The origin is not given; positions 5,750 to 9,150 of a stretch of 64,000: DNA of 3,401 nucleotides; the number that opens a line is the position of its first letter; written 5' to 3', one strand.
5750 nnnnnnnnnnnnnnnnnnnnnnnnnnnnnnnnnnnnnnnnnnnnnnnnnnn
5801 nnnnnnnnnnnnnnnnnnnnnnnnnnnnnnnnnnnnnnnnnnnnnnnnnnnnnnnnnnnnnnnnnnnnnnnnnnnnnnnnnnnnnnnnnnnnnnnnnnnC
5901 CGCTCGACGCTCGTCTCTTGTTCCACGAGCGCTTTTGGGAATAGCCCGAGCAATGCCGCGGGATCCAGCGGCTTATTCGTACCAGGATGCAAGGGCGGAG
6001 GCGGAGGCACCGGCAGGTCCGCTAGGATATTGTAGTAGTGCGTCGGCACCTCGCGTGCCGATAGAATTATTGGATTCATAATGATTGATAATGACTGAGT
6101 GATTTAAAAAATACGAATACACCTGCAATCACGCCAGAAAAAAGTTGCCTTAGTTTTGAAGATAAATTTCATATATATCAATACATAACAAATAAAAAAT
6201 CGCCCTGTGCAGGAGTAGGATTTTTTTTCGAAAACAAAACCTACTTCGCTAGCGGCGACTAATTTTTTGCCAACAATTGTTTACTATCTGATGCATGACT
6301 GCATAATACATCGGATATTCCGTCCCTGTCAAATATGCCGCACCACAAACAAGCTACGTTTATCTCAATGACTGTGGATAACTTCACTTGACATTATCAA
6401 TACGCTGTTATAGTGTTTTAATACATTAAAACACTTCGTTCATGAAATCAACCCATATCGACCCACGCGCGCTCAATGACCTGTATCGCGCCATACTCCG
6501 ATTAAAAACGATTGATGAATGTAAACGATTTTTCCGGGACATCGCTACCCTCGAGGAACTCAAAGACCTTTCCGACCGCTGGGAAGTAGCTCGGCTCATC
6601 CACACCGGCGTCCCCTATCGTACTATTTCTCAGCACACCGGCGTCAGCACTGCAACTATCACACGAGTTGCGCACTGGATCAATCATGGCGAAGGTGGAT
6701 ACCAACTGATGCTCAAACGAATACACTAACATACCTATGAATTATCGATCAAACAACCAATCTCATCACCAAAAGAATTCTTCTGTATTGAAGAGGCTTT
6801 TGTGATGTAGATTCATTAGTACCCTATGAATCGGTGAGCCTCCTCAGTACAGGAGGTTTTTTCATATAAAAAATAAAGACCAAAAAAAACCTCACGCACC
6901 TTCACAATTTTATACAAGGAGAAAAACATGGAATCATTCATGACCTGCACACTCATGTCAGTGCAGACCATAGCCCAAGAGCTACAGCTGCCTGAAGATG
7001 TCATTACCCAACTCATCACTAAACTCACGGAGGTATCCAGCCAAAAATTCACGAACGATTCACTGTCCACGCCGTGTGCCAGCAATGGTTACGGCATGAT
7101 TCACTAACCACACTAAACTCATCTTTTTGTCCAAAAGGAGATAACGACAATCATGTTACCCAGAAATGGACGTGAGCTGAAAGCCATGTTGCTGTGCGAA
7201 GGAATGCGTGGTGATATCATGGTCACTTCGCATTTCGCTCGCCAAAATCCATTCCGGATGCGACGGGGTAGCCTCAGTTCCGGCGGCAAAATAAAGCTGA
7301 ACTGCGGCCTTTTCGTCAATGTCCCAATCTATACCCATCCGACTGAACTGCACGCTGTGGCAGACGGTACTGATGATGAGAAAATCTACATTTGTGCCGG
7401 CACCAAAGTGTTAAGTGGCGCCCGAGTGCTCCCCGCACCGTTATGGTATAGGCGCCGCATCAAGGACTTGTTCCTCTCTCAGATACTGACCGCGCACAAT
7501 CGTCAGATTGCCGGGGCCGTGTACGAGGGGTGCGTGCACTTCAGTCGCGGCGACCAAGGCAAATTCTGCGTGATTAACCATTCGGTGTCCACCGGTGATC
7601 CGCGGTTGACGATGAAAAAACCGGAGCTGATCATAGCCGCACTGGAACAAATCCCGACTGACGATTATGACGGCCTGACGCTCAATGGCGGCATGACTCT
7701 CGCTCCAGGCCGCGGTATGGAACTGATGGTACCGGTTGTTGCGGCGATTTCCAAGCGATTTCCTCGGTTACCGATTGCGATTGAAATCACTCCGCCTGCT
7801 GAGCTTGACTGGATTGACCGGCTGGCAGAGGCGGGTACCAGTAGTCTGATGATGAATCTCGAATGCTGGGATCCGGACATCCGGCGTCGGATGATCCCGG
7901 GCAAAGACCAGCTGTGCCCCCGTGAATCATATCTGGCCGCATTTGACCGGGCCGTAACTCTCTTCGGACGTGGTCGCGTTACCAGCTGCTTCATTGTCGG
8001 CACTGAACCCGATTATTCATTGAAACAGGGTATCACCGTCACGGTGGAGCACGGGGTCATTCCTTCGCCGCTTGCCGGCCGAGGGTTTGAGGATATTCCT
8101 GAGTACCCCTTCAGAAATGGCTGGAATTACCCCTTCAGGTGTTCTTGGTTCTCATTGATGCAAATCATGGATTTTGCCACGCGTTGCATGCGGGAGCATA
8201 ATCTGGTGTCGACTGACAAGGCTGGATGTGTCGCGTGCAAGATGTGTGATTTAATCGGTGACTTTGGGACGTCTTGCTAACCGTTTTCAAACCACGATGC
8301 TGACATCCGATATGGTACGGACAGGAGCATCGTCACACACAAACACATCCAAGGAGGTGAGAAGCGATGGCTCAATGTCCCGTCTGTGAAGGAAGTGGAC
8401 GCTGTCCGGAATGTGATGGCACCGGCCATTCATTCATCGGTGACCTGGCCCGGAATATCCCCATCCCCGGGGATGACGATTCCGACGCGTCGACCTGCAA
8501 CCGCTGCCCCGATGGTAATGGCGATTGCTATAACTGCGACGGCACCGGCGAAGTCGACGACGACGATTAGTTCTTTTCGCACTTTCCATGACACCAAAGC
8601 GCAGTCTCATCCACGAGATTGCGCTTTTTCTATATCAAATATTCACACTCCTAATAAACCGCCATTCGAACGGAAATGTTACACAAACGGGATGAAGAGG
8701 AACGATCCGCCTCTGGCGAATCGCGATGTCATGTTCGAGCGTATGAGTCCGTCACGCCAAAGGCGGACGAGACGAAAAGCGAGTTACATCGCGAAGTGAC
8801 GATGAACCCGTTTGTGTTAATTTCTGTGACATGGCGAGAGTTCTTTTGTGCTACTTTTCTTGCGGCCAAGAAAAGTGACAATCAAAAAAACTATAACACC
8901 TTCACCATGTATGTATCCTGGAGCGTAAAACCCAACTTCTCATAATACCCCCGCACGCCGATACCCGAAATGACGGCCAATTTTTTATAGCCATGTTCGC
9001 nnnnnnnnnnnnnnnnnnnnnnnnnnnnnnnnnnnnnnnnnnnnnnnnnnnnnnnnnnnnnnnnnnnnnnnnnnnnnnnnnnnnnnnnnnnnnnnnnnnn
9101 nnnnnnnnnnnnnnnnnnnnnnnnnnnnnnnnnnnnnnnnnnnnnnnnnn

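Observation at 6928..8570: Operon-like trio: 59-aa peptide, TIM-barrel enzyme with an atypical C-terminal Cys cluster, and a CxxCxGxG zinc-finger mini-protein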

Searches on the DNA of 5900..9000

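Call 43: search_rna_families(source=window, start=5900, end=9000, threshold=evalue, max_evalue=1)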
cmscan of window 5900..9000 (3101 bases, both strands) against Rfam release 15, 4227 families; matches with E-value up to 1: 0.
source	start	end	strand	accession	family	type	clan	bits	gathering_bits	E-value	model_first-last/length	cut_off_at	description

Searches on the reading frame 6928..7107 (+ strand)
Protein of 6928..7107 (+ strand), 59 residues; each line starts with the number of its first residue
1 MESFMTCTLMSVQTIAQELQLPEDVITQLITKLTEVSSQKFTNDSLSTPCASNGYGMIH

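Call 3: search_protein_families(library=pfam, proteins=[window:6928-7107:+], max_evalue=1)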
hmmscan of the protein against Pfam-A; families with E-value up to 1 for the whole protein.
window:6928-7107:+ (59 aa): 1 family
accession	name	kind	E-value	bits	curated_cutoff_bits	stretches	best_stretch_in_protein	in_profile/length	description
PF20306.3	Sp-DndD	-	0.18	12.4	27.2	1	14-31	8-25/51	Small protein found in certain Dnd DNA modification systems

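Call 4: search_protein_families(library=ncbifam, proteins=[window:6928-7107:+], max_evalue=1)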
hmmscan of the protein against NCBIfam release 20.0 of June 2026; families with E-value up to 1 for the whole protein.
window:6928-7107:+ (59 aa): 0 families

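Call 31: find_homologous_proteins(query=A3, max_evalue=0.01)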
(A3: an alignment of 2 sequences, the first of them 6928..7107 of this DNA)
Query A3 (2 sequences) (59 aa, profile of the alignment): 4 proteins with E <= 0.01 among 4 candidates.
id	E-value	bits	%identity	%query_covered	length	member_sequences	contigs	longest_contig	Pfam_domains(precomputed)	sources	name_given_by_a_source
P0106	1.7e-33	132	98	100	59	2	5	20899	-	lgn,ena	-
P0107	3.8e-32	128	44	100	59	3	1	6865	-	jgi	-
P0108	1.3e-26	110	42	100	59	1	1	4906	-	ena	-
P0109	7.9e-9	53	-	-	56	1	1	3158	-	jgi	-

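Call 32: find_encoding_contigs(protein=P0107, flank=5000, max_places=2)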
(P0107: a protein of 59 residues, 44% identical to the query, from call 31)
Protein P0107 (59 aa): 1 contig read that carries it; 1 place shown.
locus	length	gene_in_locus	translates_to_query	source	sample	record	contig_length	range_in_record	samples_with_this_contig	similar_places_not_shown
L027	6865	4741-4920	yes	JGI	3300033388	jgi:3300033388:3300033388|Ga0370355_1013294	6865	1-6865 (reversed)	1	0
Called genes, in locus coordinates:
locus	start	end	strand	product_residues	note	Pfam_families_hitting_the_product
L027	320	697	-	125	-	PF00293:NUDIX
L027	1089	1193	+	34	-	PF00557:Peptidase_M24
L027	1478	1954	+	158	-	PF01988:VIT1 (weak)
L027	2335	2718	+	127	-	-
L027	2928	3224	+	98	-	PF01371:Trp_repressor, PF13936:HTH_38 (faint), PF13384:HTH_23 (weak)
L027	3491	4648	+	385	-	-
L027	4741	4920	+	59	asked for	-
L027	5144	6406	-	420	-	PF04055:Radical_SAM, PF16199:Radical_SAM_C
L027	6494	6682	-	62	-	-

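Call 33: find_encoding_contigs(protein=P0108, flank=5000, max_places=2)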
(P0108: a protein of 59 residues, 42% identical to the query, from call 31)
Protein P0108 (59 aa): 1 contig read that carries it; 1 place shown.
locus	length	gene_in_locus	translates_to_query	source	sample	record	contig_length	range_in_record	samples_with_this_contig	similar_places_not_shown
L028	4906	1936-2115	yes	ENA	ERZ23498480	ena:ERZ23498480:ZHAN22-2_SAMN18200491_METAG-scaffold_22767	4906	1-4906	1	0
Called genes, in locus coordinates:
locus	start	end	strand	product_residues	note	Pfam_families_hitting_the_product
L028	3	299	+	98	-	?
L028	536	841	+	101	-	-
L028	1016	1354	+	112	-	-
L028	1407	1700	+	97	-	PF01371:Trp_repressor, PF13384:HTH_23 (weak)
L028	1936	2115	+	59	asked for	-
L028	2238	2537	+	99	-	-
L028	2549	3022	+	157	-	-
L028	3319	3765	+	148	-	-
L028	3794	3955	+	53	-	-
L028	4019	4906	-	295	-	?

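Call 34: find_encoding_contigs(protein=P0109, flank=5000, max_places=2)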
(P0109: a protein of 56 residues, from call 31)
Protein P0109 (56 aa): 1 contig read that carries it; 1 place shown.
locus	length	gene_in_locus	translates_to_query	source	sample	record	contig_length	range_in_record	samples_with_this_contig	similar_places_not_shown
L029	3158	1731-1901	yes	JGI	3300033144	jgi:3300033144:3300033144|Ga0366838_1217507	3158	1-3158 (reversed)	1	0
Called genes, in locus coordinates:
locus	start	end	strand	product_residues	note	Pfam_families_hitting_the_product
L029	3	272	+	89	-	?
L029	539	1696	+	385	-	-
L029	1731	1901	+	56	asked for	-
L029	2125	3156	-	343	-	?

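Call 52: search_protein_families(library=pfam, proteins=[L028:3319-3765:+, L028:2549-3022:+], max_evalue=0.01)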
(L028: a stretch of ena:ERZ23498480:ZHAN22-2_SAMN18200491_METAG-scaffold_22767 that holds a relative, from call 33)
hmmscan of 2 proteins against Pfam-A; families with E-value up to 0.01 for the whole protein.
L028:3319-3765:+ (148 aa): 0 families

L028:2549-3022:+ (157 aa): 0 families

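Call 75: search_protein_families(library=phrogs, proteins=[window:6928-7107:+], max_evalue=0.1)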
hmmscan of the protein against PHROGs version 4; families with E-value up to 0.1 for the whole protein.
window:6928-7107:+ (59 aa): 0 families

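Call 78: predict_structure(alignment_id=A6)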
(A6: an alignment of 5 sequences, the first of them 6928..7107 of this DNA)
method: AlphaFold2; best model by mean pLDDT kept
length: 59 residues; sequences in the alignment: 5
mean_pLDDT: 67.4   pTM: 0.48
mean pLDDT of the five models: 67.4, 66.2, 62.3, 61.8, 61.4
residues with pLDDT >= 90: 9; 70-90: 21; 50-70: 9; < 50: 20
segments of 3 or more residues with pLDDT < 50: 42-59
pLDDT, mean of each block of 10 residues (from residue 1): 63 89 90 75 45 40
secondary structure, 60 per line:
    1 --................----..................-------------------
elements in order: H3-18 H23-40
